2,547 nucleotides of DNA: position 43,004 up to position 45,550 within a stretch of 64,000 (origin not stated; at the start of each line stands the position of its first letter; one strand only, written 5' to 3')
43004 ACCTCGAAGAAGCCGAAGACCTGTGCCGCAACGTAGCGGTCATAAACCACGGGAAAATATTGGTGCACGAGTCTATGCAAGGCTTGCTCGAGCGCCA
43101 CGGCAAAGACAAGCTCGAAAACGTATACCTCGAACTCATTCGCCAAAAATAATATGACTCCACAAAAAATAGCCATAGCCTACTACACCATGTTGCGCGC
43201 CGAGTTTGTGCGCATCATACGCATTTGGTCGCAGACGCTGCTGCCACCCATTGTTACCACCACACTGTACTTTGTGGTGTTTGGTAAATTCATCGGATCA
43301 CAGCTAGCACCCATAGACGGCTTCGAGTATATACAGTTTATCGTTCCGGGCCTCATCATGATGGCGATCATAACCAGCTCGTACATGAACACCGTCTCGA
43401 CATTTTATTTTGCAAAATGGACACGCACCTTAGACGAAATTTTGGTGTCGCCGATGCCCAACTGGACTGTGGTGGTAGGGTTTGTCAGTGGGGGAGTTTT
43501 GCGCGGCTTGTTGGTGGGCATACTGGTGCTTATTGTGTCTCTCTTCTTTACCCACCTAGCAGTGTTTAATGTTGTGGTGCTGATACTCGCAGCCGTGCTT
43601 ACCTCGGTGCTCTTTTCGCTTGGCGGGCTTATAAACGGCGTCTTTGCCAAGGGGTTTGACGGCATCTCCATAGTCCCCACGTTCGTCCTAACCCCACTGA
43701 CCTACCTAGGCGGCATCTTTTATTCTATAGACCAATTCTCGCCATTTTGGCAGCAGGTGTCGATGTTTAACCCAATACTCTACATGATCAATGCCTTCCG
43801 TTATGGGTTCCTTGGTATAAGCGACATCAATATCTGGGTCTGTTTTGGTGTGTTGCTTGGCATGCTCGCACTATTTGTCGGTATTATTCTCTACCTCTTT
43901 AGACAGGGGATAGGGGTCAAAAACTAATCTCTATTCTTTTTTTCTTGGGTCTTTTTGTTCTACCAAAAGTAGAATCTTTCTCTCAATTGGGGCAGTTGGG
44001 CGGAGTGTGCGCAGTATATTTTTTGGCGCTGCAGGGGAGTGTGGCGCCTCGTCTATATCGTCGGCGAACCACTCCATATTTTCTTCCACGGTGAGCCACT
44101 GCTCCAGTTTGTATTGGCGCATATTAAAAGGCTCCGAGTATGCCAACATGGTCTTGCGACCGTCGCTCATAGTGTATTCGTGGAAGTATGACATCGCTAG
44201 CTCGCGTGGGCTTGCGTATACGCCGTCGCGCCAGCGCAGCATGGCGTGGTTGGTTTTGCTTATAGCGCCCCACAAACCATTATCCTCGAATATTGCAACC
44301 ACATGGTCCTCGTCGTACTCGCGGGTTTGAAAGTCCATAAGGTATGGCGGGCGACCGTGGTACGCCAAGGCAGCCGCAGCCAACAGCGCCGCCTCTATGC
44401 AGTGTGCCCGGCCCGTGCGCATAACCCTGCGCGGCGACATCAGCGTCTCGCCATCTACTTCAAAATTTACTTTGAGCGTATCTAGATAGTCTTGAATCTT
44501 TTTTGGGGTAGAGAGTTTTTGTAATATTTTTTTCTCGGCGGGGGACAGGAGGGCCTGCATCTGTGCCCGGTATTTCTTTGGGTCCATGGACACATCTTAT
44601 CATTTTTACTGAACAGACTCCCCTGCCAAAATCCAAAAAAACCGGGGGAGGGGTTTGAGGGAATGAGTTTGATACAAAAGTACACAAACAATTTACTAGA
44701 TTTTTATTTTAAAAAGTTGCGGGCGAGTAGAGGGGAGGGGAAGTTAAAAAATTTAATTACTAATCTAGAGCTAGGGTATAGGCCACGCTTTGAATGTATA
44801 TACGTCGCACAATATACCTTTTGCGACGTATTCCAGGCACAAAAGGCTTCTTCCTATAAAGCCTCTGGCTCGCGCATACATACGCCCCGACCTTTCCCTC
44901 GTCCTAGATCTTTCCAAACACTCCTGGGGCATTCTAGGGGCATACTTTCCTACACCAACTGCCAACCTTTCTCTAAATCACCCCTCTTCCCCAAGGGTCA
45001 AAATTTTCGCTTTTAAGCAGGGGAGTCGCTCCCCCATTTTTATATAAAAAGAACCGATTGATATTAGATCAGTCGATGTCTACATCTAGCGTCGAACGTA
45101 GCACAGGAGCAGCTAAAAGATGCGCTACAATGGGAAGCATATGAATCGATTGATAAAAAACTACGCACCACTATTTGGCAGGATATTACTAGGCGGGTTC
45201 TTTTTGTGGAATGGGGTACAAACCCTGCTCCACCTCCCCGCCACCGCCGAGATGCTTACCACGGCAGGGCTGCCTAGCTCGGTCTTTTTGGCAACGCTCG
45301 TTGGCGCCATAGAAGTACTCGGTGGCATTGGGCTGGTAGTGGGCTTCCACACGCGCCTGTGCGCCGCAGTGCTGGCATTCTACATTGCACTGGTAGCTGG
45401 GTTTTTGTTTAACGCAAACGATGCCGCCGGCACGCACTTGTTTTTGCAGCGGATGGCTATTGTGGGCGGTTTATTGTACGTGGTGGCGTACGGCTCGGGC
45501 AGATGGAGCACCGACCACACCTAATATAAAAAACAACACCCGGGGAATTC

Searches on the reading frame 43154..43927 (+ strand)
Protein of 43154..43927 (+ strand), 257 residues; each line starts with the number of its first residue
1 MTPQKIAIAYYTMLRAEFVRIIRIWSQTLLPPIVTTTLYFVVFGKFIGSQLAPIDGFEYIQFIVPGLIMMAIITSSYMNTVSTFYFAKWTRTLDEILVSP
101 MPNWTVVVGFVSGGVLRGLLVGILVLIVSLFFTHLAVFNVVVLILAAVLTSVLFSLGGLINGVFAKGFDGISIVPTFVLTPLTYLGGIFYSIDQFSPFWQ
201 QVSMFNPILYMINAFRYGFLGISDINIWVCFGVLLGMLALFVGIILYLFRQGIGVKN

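Call 8: search_protein_families(library=pfam, proteins=[window:43154-43927:+], max_evalue=1)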
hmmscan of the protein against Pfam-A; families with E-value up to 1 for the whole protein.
window:43154-43927:+ (257 aa): 3 families
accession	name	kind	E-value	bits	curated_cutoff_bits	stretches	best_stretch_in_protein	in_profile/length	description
PF01061.29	ABC2_membrane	-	1.1e-33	117.1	26.9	1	10-219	3-210/211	ABC-2 type transporter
PF12698.13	ABC2_membrane_3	-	7.6e-09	35.6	31.6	1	59-247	160-347/347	ABC-2 family transporter protein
PF05545.16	FixQ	-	0.036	14.4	29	1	232-252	13-33/49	Cbb3-type cytochrome oxidase component FixQ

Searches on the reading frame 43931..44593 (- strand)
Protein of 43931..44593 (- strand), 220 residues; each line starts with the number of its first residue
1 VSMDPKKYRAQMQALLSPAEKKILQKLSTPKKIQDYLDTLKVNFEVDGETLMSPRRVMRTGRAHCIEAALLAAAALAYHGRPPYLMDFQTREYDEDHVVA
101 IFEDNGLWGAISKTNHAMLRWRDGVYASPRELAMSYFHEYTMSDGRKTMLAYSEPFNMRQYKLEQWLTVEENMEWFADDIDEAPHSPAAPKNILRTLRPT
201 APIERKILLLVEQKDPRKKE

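Call 8: search_protein_families(library=pfam, proteins=[window:43931-44593:-], max_evalue=1)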
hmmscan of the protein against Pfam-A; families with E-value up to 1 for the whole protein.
window:43931-44593:- (220 aa): 1 family
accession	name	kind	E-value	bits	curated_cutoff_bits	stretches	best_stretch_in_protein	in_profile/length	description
PF04473.18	DUF553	-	0.017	15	20.5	1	44-106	46-106/140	Transglutaminase-like domain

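Call 11: find_encoding_contigs(protein=window:43931-44593:-, flank=6000, max_places=10)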
Protein window:43931-44593:- (220 aa): no gene with exactly this product is on record in the collection.

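Call 14: find_homologous_proteins(query=window:43931-44587:-)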
Query window:43931-44587:- (218 aa): 5790 proteins with E <= 0.001 among 8000 candidates; the best 120 are listed.
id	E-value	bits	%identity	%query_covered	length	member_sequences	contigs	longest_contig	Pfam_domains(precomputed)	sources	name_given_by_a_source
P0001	1.6e-130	451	90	100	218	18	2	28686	-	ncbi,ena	-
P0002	5.3e-129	446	89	100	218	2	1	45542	-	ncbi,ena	-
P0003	1.9e-127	441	89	100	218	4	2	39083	-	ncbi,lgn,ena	-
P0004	2.3e-126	438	87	100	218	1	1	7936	-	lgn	-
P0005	1.9e-121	422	85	99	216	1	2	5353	-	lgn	-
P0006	2.9e-112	392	79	100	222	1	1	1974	-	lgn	-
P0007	2.4e-98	346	70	97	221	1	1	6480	-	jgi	-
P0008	1.7e-92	327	86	77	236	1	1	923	-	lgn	-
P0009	5.5e-86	306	89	69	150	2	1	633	-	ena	-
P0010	2.7e-84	300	60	97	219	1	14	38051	-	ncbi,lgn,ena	-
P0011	1.2e-83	298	62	100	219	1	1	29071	-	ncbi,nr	ncbi:MAG: hypothetical protein Q7S26_03025 [bacterium]|nr:hypothetical protein [bacterium]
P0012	3.1e-83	297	62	96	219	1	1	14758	-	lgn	-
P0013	3.2e-82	293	61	95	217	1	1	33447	-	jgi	jgi:hypothetical protein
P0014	6.7e-82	292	62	94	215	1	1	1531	-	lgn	-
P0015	2.8e-80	287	55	99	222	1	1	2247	-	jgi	-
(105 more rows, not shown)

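Call 15: find_encoding_contigs(protein=P0001, flank=4000, max_places=3)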
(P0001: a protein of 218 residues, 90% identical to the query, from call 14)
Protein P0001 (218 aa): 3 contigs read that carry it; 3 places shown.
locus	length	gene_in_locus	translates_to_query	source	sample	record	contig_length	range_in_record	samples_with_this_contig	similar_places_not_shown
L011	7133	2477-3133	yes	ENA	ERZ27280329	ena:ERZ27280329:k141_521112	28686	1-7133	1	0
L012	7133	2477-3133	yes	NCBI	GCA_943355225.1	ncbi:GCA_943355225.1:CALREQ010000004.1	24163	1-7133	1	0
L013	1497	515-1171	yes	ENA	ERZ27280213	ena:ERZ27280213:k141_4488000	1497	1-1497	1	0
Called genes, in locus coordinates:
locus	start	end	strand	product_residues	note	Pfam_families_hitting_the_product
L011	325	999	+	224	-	PF07876:Dabb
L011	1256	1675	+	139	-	-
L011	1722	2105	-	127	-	PF02077:SURF4, PF07681:DoxX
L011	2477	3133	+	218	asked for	-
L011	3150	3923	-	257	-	PF01061:ABC2_membrane, PF12698:ABC2_membrane_3 (weak)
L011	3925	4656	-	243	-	PF00005:ABC_tran, PF13304:AAA_21 (weak)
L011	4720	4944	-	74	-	PF04070:DUF378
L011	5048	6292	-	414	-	PF24161:CCDC39 (weak), PF01551:Peptidase_M23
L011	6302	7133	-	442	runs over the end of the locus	PF00749:tRNA-synt_1c, PF19269:Anticodon_2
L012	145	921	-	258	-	-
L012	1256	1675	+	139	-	-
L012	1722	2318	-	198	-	PF07681:DoxX, PF02077:SURF4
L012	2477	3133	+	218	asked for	-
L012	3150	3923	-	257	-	PF01061:ABC2_membrane, PF12698:ABC2_membrane_3 (weak)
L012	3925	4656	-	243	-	PF00005:ABC_tran, PF13304:AAA_21 (weak)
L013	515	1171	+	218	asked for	-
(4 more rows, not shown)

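Call 16: find_encoding_contigs(protein=P0002, flank=4000, max_places=3)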
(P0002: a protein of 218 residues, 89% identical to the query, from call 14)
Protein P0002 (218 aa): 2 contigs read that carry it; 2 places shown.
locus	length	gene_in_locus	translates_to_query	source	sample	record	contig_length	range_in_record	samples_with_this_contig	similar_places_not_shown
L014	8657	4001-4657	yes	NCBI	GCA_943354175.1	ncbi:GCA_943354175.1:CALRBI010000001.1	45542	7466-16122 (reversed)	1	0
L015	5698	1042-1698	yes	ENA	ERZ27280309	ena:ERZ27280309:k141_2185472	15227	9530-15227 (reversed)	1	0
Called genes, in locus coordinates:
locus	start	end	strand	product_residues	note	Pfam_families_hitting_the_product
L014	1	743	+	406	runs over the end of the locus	PF00595:PDZ, PF13180:PDZ_2 (weak), PF17820:PDZ_6, PF03572:Peptidase_S41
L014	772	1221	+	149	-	PF01281:Ribosomal_L9_N, PF03948:Ribosomal_L9_C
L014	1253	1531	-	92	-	PF01016:Ribosomal_L27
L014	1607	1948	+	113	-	-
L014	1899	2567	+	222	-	-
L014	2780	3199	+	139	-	-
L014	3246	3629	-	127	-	PF07681:DoxX, PF02077:SURF4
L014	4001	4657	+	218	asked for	-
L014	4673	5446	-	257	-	PF01061:ABC2_membrane, PF12698:ABC2_membrane_3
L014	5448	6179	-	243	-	PF00005:ABC_tran, PF13175:AAA_15 (faint), PF13304:AAA_21 (weak)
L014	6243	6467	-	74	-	PF04070:DUF378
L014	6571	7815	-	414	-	PF24161:CCDC39 (weak), PF01551:Peptidase_M23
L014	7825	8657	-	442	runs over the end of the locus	PF00749:tRNA-synt_1c, PF19269:Anticodon_2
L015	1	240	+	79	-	?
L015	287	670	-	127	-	PF07681:DoxX, PF02077:SURF4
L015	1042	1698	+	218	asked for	-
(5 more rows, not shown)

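Call 17: find_encoding_contigs(protein=P0003, flank=4000, max_places=3)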
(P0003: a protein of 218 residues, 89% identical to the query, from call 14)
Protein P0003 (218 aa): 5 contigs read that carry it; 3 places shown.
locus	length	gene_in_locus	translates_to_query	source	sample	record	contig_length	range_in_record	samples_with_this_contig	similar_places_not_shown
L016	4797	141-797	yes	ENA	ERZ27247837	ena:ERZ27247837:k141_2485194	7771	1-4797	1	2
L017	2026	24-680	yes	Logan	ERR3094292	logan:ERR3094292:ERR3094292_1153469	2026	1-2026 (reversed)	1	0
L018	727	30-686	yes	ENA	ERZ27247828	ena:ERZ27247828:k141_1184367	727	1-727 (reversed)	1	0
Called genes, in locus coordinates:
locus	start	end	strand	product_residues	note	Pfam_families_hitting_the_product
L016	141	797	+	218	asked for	-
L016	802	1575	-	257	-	PF01061:ABC2_membrane, PF12698:ABC2_membrane_3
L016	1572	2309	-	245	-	PF00005:ABC_tran, PF13304:AAA_21 (weak)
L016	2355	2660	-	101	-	PF04070:DUF378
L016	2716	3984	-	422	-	PF01551:Peptidase_M23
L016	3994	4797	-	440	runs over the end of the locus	PF00749:tRNA-synt_1c, PF19269:Anticodon_2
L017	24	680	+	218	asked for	-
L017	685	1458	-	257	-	PF01061:ABC2_membrane, PF12698:ABC2_membrane_3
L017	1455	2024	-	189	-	?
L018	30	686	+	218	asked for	-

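Call 18: find_encoding_contigs(protein=P0004, flank=4000, max_places=3)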
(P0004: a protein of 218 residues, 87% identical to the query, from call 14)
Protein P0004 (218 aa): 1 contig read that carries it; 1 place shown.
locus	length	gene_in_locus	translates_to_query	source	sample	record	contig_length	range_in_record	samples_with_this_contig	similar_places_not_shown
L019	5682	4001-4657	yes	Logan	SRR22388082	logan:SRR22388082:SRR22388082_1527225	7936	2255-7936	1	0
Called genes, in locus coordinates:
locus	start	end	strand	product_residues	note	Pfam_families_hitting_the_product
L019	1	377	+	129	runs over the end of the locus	-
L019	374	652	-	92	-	PF01016:Ribosomal_L27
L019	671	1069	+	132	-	PF27542:ArfC (weak)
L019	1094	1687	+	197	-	PF16473:Rv2179c-like (faint)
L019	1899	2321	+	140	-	-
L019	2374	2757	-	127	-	PF02077:SURF4, PF07681:DoxX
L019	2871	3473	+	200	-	-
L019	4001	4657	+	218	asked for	-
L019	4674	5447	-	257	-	PF01061:ABC2_membrane, PF12698:ABC2_membrane_3 (weak)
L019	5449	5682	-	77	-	?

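Call 22: find_encoding_contigs(protein=P0005, flank=3000, max_places=2)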
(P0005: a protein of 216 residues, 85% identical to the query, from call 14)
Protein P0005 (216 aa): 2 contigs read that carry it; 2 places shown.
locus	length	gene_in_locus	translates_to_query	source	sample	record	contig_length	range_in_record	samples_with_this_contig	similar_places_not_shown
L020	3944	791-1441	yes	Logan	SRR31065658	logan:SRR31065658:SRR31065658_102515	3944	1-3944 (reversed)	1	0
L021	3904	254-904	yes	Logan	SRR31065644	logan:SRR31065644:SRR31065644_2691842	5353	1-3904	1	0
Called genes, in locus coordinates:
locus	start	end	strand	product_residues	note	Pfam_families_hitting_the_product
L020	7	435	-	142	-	-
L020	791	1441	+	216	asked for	-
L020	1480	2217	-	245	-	PF01061:ABC2_membrane, PF12698:ABC2_membrane_3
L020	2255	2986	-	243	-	PF00005:ABC_tran, PF13304:AAA_21 (weak)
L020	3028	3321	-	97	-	PF04070:DUF378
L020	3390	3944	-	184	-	?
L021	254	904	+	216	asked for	-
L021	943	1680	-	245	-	PF01061:ABC2_membrane, PF12698:ABC2_membrane_3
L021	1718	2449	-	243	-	PF00005:ABC_tran, PF13304:AAA_21 (weak)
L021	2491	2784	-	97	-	PF04070:DUF378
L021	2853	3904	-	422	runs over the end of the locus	PF01551:Peptidase_M23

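Call 23: find_encoding_contigs(protein=P0007, flank=3000, max_places=2)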
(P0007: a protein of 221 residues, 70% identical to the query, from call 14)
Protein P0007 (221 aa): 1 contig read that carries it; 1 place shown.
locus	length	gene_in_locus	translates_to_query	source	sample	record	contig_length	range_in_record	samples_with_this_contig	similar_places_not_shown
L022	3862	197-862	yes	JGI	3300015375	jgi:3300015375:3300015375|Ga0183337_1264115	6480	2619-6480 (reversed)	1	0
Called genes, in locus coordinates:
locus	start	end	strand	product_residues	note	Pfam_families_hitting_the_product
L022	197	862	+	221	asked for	-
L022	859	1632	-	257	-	PF01061:ABC2_membrane, PF12698:ABC2_membrane_3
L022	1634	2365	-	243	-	PF00005:ABC_tran, PF13304:AAA_21 (faint)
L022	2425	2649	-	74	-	PF04070:DUF378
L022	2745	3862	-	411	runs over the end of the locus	PF24161:CCDC39 (weak), PF01551:Peptidase_M23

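Call 24: find_encoding_contigs(protein=P0006, flank=3000, max_places=2)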
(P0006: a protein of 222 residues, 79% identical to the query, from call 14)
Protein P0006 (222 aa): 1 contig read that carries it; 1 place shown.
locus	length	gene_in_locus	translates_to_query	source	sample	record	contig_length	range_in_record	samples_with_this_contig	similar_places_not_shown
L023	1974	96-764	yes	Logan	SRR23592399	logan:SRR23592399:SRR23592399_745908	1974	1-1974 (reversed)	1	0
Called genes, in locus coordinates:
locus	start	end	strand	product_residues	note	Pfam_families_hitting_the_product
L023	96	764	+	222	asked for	-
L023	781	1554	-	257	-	PF01061:ABC2_membrane, PF12698:ABC2_membrane_3 (weak)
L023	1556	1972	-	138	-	?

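Call 28: find_related_loci(query=window:43931-44587:-, collection=genome_contigs, flank=3000)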
Query window:43931-44587:- (218 aa) in genome_contigs; peptide patterns used: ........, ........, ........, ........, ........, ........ (x = any residue, [..] = any of these).
600 stretches matched a pattern (row limit reached: there are more); 559 encode a relative of the query (tblastn E <= 1e-3); the best 80 are kept; 80 distinct loci.
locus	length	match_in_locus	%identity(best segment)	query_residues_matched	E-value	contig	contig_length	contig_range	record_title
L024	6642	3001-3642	55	4-218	2e-80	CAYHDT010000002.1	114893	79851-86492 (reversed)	MAG TPA_asm: uncultured Candidatus Saccharibacteria bacterium isolate ERP119705_co10_179 genome assembly, contig: NODE_6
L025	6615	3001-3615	55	6-210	3e-80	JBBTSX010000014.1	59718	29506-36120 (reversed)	MAG: Patescibacteria group bacterium isolate H41-bin036_1 H41_bin036_1_000000000014, whole genome shotgun sequence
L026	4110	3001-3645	59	1-215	5e-79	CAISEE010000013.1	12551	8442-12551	Candidatus Adlerbacteria bacterium isolate C24_bin-2304 genome assembly, contig: bin-2304:13/56, whole genome shotgun se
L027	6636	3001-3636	56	6-217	5e-79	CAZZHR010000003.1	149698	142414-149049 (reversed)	MAG TPA_asm: uncultured Candidatus Saccharibacteria bacterium isolate SRP329715_co2_192 genome assembly, contig: NODE_20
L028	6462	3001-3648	54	1-216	7e-78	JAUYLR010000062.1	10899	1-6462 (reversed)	MAG: bacterium isolate C24_metabat.bin.43 C24_k141_495562, whole genome shotgun sequence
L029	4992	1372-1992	61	4-210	9e-78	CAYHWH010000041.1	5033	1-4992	MAG TPA_asm: uncultured Candidatus Saccharibacteria bacterium isolate ERP119705_co16_95 genome assembly, contig: NODE_13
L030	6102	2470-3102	55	4-215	3e-77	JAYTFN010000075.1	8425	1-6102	MAG: Candidatus Adlerbacteria bacterium isolate GFS_2183 GFS_2183_74, whole genome shotgun sequence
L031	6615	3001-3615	56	8-212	5e-76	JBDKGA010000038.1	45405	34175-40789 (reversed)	MAG: Candidatus Parcubacteria bacterium isolate farmington_2019_sw_WHONDRS-S19S_0053_B_bin.33 scaffold_1450984, whole ge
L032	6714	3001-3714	51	2-217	5e-76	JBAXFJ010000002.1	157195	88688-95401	MAG: bacterium isolate ELA268 MAG268_2, whole genome shotgun sequence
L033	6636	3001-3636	52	5-217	4e-75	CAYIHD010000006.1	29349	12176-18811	MAG TPA_asm: uncultured Candidatus Saccharibacteria bacterium isolate ERP119705_co22_421 genome assembly, contig: NODE_1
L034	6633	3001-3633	56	5-214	3e-75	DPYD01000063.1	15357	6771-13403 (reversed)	MAG TPA_asm: Candidatus Kaiserbacteria bacterium isolate UBA10103 contig_19368, whole genome shotgun sequence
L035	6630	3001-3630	52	6-215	1e-74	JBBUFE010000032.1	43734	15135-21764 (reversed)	MAG: Patescibacteria group bacterium isolate H52-bin063_1 H52_bin063_1_000000000032, whole genome shotgun sequence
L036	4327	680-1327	52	6-217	6e-75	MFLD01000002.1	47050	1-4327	MAG: Candidatus Kaiserbacteria bacterium RIFCSPHIGHO2_02_FULL_49_16 rifcsphigho2_02_scaffold_1104, whole genome shotgun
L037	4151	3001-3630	56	6-216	7e-75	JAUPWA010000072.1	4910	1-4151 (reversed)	MAG: Patescibacteria group bacterium isolate erpe_2018_sw_42hr_WHONDRS-SW48-000099_B_bin.61 scaffold_1548670, whole geno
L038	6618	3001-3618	57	4-210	2e-73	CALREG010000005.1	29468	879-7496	MAG: Candidatus Nomurabacteria bacterium isolate TH-Jun18-197 genome assembly, contig: TH-Jun18-C3032, whole genome shot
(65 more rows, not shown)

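Call 56: search_protein_families(library=ncbifam, proteins=[window:43931-44587:-], max_evalue=0.1)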
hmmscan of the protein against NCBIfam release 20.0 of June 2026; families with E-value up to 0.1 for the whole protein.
window:43931-44587:- (218 aa): 1 family
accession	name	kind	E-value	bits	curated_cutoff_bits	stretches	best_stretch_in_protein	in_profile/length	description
NF010460.0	PRK13885.1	subfamily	0.0094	14.7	370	1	24-66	190-232/299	conjugal transfer protein TrbG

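Call 57: search_solved_structures(query=window:43931-44587:-, max_evalue=1)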
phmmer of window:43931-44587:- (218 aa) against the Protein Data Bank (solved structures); distinct sequences matched with E-value up to 1: 2.
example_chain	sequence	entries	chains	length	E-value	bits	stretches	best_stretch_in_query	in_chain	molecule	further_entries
7ob6_A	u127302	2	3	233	1.4e-67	230.8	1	5-210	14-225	CPR-C4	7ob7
7pjo_AAA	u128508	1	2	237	1.5e-67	230.7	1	5-210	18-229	CPR-C4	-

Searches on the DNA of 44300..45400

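Call 5: search_rna_families(source=window, start=44300, end=45400, threshold=evalue, max_evalue=10, show_alignments=3)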
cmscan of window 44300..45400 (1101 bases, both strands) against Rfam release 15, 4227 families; matches with E-value up to 10: 5.
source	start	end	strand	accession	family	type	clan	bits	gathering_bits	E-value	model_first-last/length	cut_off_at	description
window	44350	44366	+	RF01380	HIV-1_SD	Cis-reg;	-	19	30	0.78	1-19/19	no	Human immunodeficiency virus type 1 major splice donor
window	44606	44664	+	RF03680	mir-9465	Gene; miRNA;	-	15.5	63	5.4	1-74/74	no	mir-9465 microRNA precursor family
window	44576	44624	-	RF01962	RMST_1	Gene; lncRNA;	-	12.3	40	5.9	1-61/61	no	Rhabdomyosarcoma 2 associated transcript conserved region 1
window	44980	45072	-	RF03046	Pseudomonadales-1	Gene; sRNA;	-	12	68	5.1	1-164/164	no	Pseudomonadales-1 RNA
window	44797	44870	-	RF02763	IsrM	Gene; sRNA;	-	9.2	376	7.6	1-329/329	no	IsrM sRNA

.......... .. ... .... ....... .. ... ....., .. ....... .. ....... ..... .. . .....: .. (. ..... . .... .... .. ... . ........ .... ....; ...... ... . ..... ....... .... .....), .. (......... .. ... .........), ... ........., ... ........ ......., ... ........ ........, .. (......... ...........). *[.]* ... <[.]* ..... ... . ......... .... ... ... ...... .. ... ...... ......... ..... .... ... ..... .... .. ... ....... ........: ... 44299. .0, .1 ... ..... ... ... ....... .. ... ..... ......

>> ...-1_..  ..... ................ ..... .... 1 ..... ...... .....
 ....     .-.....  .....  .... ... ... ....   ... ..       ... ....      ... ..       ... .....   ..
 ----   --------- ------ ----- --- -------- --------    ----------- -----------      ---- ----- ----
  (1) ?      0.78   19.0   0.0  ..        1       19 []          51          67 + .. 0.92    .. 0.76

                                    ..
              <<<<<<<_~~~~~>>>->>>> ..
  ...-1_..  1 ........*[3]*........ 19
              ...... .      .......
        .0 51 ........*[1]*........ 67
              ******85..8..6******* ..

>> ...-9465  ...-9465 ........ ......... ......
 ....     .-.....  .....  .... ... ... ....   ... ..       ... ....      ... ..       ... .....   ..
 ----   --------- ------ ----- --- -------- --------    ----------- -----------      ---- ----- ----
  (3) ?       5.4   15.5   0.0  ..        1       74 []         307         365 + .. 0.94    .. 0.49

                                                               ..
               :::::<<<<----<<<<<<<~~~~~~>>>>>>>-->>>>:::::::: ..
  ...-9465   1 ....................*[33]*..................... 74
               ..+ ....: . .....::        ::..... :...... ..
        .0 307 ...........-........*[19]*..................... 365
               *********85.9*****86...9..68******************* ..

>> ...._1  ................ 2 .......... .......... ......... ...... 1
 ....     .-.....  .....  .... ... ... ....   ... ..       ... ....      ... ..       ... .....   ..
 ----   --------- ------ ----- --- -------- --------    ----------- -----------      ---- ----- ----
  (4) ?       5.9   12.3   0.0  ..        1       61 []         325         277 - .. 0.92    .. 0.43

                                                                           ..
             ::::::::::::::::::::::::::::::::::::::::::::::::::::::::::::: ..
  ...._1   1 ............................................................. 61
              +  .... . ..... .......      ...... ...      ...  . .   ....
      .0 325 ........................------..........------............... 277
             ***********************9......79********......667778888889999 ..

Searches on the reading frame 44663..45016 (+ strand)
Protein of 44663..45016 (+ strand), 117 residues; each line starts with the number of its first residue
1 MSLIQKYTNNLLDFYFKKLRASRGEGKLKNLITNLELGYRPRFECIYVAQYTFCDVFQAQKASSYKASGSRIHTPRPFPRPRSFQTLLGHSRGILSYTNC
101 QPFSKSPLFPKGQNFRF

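Call 8: search_protein_families(library=pfam, proteins=[window:44663-45016:+], max_evalue=1)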
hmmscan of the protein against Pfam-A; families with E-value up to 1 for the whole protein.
window:44663-45016:+ (117 aa): 0 families
